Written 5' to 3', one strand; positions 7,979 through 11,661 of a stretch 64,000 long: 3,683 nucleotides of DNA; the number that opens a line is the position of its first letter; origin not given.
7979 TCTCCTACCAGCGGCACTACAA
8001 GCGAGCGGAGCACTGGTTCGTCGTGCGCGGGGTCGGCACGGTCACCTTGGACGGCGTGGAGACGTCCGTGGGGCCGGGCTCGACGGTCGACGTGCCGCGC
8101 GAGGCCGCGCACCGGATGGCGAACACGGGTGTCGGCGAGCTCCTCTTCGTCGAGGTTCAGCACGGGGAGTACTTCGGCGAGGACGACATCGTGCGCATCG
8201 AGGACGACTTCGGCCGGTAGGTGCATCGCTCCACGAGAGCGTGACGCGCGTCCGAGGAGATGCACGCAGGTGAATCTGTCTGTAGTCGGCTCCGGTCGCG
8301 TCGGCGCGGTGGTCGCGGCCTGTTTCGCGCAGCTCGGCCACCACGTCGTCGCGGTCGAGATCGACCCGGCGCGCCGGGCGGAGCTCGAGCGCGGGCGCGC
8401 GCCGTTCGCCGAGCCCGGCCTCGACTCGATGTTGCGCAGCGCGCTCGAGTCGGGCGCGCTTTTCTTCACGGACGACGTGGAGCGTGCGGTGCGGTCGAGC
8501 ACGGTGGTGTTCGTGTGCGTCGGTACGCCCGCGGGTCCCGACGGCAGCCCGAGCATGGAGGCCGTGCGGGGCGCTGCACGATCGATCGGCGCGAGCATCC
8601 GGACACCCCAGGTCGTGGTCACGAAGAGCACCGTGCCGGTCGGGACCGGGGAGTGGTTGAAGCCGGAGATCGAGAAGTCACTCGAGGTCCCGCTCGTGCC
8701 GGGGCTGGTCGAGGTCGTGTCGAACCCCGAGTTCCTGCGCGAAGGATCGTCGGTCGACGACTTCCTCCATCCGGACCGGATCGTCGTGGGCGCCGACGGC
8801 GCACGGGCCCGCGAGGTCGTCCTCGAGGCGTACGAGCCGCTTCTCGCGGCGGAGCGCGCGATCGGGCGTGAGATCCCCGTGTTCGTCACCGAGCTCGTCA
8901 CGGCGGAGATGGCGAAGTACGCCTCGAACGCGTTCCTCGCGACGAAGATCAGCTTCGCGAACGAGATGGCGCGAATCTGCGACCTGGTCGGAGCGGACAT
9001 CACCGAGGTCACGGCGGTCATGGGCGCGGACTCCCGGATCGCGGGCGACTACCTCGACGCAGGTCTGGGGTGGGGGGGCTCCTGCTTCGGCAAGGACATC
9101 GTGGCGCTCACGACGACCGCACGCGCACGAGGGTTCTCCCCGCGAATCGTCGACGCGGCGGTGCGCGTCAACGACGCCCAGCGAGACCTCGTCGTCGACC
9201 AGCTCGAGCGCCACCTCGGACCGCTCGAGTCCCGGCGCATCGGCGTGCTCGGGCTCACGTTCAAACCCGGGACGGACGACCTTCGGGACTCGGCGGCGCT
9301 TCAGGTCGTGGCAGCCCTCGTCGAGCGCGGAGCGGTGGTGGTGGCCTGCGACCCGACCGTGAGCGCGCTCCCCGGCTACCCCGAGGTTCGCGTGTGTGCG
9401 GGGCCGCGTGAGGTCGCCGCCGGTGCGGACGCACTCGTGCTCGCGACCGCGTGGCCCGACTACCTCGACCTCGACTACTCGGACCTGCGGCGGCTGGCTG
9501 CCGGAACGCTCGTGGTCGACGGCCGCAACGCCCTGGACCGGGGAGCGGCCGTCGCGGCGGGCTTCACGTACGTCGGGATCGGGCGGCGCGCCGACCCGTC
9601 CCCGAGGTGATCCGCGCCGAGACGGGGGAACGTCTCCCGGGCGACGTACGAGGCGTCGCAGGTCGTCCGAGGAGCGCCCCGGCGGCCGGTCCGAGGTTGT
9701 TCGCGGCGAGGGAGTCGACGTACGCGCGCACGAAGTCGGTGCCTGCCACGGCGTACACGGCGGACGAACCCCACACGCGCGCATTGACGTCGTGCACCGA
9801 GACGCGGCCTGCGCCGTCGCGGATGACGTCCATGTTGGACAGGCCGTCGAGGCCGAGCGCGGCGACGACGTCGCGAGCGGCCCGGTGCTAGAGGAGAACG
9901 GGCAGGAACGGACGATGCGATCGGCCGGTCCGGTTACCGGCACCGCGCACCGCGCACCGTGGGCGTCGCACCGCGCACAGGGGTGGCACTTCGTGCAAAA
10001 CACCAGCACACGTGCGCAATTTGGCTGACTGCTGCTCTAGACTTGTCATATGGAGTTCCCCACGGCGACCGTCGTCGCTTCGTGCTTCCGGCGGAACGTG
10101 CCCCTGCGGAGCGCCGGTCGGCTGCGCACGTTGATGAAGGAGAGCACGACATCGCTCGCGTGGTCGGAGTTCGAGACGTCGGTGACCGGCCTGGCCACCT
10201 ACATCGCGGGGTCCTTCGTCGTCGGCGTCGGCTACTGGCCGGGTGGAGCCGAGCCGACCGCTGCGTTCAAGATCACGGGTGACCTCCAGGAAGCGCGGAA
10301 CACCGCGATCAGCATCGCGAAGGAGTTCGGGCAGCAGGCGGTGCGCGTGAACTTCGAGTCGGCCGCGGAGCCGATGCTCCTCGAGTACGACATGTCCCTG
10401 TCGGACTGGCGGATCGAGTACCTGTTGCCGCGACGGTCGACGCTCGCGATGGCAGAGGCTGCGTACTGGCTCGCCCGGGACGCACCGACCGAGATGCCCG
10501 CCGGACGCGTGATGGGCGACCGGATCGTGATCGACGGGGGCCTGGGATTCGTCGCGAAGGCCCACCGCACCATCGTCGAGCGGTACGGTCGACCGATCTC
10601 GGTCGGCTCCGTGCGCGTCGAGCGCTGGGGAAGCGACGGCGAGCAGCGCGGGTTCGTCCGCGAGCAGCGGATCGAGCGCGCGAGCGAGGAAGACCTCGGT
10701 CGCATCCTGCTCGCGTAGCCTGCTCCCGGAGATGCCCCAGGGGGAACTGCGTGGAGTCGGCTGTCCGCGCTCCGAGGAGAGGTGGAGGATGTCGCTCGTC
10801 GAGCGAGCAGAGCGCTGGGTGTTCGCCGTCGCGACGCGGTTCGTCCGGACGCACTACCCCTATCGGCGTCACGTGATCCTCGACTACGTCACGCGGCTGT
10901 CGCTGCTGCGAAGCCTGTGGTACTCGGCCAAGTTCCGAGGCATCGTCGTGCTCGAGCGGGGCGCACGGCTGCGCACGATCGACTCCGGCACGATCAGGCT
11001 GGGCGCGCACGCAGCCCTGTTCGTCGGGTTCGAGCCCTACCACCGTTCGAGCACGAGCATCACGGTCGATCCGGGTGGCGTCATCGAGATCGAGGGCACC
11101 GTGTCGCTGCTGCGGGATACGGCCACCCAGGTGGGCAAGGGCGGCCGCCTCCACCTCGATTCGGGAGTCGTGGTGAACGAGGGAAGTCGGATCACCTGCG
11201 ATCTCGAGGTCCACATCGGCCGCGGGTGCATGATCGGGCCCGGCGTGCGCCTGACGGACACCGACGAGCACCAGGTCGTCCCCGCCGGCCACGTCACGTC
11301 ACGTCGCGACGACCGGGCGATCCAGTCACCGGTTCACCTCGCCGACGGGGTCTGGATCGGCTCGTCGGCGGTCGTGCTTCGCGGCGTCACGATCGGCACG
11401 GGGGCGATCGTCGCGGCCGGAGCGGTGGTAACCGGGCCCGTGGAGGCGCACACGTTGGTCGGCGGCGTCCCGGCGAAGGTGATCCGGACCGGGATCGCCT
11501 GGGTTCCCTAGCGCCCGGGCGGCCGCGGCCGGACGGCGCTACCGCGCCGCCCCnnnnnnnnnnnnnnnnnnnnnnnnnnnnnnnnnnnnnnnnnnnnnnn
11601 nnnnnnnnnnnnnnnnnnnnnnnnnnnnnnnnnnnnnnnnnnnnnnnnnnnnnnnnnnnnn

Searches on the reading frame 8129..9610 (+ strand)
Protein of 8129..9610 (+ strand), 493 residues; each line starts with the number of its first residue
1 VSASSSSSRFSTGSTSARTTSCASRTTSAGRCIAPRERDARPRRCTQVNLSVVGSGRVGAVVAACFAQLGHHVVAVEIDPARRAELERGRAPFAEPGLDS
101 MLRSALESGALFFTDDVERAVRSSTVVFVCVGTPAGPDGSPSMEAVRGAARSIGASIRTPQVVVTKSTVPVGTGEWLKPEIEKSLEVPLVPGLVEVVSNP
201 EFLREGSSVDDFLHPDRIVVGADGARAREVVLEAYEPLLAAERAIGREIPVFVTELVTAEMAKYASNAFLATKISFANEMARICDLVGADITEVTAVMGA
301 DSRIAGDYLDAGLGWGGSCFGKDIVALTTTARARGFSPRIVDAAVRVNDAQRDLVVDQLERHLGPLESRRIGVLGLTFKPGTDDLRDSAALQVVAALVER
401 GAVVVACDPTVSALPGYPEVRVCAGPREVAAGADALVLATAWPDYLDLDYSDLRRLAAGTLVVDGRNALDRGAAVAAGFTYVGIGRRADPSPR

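Call 87: search_protein_families(library=pfam, proteins=[window:8129-9610:+], max_evalue=0.00001)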
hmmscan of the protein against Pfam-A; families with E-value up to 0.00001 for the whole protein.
window:8129-9610:+ (493 aa): 4 families
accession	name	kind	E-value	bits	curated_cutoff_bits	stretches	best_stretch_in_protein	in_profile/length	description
PF03721.20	UDPG_MGDP_dh_N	-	6.9e-51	172.9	27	1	49-230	2-183/187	UDP-glucose/GDP-mannose dehydrogenase family, NAD binding domain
PF00984.24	UDPG_MGDP_dh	-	2.6e-34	117.6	25.4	1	258-349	2-93/94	UDP-glucose/GDP-mannose dehydrogenase family, central domain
PF03720.21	UDPG_MGDP_dh_C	-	8.5e-26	90.8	30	1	372-471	1-103/103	UDP-glucose/GDP-mannose dehydrogenase family, UDP binding domain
PF03807.23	F420_oxidored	-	5.7e-07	30.5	21.6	0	51-133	3-69/94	NADP oxidoreductase coenzyme F420-dependent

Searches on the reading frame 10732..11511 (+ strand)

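Call 87: search_protein_families(library=pfam, proteins=[window:10732-11511:+], max_evalue=0.00001)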
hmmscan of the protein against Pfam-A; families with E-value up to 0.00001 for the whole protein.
window:10732-11511:+ (259 aa): 2 families
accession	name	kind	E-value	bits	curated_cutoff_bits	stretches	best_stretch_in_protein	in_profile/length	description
PF00132.30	Hexapep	-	5e-12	45.4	27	1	201-235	2-36/36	Bacterial transferase hexapeptide (six repeats)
PF14602.12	Hexapep_2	-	8.5e-07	29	27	0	205-234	6-33/34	Hexapeptide repeat of succinyl-transferase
